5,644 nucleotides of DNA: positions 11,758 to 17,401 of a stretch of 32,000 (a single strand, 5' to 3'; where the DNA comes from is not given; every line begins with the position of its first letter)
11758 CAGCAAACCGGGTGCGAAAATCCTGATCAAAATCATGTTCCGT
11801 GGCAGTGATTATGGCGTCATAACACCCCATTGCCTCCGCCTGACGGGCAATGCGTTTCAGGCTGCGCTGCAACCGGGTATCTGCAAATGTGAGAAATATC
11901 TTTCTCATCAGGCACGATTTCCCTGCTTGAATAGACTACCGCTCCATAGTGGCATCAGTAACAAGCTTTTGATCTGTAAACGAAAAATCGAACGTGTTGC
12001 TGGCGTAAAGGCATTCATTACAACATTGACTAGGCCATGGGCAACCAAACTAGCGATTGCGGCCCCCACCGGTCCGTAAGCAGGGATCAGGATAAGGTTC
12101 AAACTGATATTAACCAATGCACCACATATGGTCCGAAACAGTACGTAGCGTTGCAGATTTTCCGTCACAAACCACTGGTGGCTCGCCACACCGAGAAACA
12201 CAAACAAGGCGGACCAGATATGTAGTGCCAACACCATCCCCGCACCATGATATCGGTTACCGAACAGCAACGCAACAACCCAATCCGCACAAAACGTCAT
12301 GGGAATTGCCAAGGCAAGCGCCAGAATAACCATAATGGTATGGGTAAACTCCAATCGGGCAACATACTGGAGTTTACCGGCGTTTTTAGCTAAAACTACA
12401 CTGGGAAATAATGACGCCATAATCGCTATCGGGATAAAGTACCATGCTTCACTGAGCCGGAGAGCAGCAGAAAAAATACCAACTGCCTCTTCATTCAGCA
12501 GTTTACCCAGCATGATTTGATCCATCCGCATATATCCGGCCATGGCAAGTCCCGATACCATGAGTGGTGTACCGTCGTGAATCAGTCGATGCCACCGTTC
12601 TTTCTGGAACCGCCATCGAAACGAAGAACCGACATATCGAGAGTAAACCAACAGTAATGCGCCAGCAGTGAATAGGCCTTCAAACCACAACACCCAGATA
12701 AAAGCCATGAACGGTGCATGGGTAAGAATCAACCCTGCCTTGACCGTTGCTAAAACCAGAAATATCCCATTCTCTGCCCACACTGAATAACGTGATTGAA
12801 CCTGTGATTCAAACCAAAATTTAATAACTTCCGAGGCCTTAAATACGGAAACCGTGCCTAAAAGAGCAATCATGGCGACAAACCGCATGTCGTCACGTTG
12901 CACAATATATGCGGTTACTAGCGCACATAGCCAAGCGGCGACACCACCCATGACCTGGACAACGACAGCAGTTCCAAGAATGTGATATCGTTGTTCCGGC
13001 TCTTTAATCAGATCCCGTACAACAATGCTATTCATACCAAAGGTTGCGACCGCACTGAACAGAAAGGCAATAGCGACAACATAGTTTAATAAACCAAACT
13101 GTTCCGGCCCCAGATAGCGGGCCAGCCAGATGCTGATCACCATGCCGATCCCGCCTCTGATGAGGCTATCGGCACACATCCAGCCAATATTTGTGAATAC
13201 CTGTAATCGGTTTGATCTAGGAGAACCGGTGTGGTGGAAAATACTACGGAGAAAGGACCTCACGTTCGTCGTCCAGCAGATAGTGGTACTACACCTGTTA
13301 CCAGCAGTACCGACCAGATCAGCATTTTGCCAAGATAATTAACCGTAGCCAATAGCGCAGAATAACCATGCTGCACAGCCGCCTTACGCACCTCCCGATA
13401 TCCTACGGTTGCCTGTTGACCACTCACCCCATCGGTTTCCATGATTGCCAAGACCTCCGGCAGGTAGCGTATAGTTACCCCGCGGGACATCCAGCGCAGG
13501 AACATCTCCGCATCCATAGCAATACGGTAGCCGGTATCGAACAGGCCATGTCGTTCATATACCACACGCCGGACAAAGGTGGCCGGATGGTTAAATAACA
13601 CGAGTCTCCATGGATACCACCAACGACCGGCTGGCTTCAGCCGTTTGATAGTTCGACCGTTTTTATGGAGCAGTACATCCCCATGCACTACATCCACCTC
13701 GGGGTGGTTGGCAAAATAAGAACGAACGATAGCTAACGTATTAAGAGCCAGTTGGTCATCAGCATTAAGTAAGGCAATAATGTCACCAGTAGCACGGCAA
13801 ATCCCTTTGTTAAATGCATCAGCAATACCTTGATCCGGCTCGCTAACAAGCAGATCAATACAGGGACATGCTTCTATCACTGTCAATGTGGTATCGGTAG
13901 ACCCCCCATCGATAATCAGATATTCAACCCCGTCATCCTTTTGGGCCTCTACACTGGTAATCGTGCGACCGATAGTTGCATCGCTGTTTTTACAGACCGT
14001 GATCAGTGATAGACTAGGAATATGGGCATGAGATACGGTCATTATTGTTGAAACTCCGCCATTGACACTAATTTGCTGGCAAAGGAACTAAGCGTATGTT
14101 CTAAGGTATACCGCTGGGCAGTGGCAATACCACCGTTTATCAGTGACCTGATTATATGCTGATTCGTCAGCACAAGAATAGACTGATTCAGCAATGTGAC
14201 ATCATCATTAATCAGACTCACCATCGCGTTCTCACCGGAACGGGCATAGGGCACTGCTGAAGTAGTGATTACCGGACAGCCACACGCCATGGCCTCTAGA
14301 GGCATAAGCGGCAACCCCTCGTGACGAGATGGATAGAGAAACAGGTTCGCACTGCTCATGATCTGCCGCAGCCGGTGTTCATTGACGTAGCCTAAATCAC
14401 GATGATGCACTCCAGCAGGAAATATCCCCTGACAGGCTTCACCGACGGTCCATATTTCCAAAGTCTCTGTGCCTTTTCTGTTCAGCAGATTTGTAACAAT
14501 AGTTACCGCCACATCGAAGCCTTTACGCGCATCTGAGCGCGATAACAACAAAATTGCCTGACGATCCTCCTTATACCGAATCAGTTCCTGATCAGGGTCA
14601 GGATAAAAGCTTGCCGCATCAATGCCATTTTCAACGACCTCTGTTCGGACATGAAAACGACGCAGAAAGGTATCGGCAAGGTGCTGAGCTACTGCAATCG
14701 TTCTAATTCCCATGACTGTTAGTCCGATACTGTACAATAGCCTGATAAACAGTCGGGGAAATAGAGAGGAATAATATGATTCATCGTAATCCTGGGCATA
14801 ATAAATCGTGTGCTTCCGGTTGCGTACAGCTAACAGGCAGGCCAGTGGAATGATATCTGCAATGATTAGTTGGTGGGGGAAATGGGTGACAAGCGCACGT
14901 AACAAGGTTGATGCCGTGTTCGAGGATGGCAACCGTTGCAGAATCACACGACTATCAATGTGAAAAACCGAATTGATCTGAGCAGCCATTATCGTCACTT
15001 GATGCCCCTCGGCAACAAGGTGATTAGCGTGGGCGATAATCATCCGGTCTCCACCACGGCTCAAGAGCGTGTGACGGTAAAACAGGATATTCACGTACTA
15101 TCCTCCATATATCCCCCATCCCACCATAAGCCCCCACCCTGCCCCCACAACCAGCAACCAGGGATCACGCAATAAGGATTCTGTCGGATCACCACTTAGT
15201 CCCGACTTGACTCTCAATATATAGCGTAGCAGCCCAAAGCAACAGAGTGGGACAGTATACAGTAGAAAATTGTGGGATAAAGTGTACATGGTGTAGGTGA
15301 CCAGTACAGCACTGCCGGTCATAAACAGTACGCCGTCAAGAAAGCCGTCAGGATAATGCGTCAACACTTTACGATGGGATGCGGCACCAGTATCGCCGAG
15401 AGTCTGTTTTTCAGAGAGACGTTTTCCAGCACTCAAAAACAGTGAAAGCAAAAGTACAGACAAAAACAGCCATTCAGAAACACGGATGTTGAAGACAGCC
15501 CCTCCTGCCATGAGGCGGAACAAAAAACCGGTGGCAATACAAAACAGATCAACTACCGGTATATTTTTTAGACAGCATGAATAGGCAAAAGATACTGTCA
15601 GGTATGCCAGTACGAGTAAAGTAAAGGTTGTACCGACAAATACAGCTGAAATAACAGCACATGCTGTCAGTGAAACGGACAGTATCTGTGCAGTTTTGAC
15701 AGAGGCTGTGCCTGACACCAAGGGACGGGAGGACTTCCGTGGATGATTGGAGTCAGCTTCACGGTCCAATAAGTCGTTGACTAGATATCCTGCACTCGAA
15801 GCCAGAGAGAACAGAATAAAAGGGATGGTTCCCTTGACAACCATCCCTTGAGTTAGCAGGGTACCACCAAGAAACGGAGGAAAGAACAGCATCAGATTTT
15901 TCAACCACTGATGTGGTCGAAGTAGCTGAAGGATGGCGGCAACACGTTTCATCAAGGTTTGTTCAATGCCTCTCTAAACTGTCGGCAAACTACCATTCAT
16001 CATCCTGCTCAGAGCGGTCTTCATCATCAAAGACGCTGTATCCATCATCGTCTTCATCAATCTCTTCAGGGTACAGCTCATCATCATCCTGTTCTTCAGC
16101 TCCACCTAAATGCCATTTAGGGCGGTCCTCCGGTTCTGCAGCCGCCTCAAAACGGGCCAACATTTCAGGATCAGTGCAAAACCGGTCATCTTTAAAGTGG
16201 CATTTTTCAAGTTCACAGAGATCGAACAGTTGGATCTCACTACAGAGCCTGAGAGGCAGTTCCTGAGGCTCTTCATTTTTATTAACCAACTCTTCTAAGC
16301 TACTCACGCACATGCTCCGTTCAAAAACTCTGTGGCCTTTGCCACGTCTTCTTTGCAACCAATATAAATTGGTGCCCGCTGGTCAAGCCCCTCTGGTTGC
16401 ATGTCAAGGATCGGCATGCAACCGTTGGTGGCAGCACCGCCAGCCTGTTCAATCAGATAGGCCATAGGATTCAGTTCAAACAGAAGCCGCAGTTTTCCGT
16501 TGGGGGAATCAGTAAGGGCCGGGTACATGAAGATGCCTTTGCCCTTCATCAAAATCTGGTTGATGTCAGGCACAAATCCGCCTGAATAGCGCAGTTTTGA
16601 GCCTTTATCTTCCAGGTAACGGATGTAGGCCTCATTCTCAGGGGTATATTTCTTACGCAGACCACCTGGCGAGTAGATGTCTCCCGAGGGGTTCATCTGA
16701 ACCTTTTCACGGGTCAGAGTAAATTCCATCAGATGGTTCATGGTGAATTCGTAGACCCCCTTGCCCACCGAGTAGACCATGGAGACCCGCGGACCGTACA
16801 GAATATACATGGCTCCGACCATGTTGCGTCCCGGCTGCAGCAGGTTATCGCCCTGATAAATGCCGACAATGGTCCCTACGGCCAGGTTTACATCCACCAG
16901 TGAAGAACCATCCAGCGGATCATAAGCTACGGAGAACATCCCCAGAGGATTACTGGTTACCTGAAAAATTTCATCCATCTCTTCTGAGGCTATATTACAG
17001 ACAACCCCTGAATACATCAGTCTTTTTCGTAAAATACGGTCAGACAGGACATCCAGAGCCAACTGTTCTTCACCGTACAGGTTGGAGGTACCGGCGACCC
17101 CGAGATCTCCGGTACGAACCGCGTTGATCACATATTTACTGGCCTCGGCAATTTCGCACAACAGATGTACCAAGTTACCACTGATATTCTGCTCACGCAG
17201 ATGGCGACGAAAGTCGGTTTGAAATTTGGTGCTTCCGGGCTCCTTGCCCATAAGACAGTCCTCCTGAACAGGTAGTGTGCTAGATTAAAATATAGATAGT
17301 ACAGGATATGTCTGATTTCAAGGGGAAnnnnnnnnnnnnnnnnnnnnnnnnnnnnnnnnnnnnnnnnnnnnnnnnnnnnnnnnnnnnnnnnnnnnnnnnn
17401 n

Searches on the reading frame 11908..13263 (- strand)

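Call 33: search_protein_families(library=ncbifam, proteins=[window:11908-13263:-], max_evalue=1e-10)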
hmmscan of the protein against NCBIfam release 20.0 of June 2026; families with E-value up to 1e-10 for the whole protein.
window:11908-13263:- (451 aa): 1 family
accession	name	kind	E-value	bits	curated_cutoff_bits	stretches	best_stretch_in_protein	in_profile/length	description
NF041871.1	Wzx_EPS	equivalog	1.6e-17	63.4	800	1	36-416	16-398/492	exopolysaccharide biosynthesis flippase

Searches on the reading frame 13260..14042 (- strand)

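Call 33: search_protein_families(library=ncbifam, proteins=[window:13260-14042:-], max_evalue=1e-10)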
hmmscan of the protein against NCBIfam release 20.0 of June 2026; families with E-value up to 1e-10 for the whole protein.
window:13260-14042:- (260 aa): 4 families
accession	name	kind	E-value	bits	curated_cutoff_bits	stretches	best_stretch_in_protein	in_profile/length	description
TIGR04009.1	wcaE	equivalog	5.9e-16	58.5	369.2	1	11-210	3-204/248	colanic acid biosynthesis glycosyltransferase WcaE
TIGR04283.1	glyco_like_mftF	equivalog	1.2e-15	57.7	182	1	11-196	1-180/221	TIGR04283 family arsenosugar biosynthesis glycosyltransferase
NF047683.1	TeichurnBiosyTuaG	equivalog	4.9e-11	42.8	400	1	9-135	6-136/252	teichuronic acid biosynthesis protein TuaG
NF007482.0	PRK10073.1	equivalog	8.4e-11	41.4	423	0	8-119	5-118/334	glycosyltransferase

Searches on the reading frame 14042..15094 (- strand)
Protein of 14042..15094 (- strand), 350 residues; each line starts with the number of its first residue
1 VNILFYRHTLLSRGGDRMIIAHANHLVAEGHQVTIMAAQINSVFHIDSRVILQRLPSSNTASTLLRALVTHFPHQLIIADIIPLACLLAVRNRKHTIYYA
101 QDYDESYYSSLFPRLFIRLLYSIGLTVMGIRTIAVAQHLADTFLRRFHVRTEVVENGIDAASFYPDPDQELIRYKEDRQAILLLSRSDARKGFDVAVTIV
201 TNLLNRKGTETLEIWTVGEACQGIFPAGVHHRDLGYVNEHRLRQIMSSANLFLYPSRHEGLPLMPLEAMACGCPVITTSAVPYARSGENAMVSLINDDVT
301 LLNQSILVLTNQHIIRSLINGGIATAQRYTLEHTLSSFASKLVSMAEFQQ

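Call 33: search_protein_families(library=ncbifam, proteins=[window:14042-15094:-], max_evalue=1e-10)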
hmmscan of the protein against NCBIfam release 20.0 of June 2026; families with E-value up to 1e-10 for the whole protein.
window:14042-15094:- (350 aa): 2 families
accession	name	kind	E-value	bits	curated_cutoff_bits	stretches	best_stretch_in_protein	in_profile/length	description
TIGR04047.1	MSMEG_0565_glyc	hypoth_equivalog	1.3e-15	57.4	259.85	0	234-334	262-363/373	MSMEG_0565 family glycosyltransferase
NF041876.1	EPS_EpsE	equivalog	5.6e-11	42.3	400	0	134-280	171-327/389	exopolysaccharide biosynthesis GT4 family glycosyltransferase EpsE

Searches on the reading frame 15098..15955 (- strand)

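Call 33: search_protein_families(library=ncbifam, proteins=[window:15098-15955:-], max_evalue=1e-10)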
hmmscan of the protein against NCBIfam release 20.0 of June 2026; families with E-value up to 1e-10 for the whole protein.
window:15098-15955:- (285 aa): 6 families
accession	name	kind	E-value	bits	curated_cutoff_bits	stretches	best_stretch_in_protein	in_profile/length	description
NF008978.0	PRK12324.1-4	equivalog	8.2e-66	222.1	207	1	5-283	32-320/322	decaprenyl-phosphate phosphoribosyltransferase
NF008977.0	PRK12324.1-2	equivalog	3.2e-58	197.5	234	1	7-277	4-282/297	decaprenyl-phosphate phosphoribosyltransferase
NF008976.0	PRK12324.1-1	equivalog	7.1e-51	173.4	474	1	5-282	18-303/306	decaprenyl-phosphate phosphoribosyltransferase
NF006088.0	PRK08238.1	equivalog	2.4e-48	165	351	1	4-192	191-379/482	UbiA family prenyltransferase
NF009523.0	PRK12884.1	equivalog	2.1e-16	59.9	269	1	3-170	2-165/279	prenyltransferase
TIGR01474.1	ubiA_proteo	equivalog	3.1e-11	43.3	275.45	1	7-166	3-169/282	4-hydroxybenzoate octaprenyltransferase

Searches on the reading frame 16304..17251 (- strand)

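Call 33: search_protein_families(library=ncbifam, proteins=[window:16304-17251:-], max_evalue=1e-10)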
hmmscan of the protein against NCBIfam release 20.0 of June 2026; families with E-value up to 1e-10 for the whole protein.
window:16304-17251:- (315 aa): 9 families
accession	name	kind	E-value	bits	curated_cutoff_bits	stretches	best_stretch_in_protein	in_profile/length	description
NF006783.0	PRK09293.2-4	equivalog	2.9e-194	644.1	521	1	2-314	2-314/315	class 1 fructose-bisphosphatase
NF006778.0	PRK09293.1-1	equivalog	8.7e-78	261.3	368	1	20-311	18-330/335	class 1 fructose-bisphosphatase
NF006784.0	PRK09293.2-5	equivalog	1.6e-72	244.1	395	1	32-309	6-275/279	class 1 fructose-bisphosphatase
NF006782.0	PRK09293.2-3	equivalog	3.3e-67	226.5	457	1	30-310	4-278/280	class 1 fructose-bisphosphatase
NF006779.0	PRK09293.1-3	equivalog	7.9e-66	222.4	349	1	14-309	10-329/334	class 1 fructose-bisphosphatase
NF006786.0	PRK09293.3-3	subfamily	6.9e-63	212.5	428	1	42-307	22-282/286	class 1 fructose-bisphosphatase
NF006785.0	PRK09293.3-2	equivalog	1.1e-54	185.6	477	1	29-304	18-284/291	class 1 fructose-bisphosphatase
NF006780.0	PRK09293.1-4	equivalog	1.1e-52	179.2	358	1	30-310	27-322/343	class 1 fructose-bisphosphatase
NF006781.0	PRK09293.2-1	equivalog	1.4e-27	96.8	576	1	55-274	43-247/290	class 1 fructose-bisphosphatase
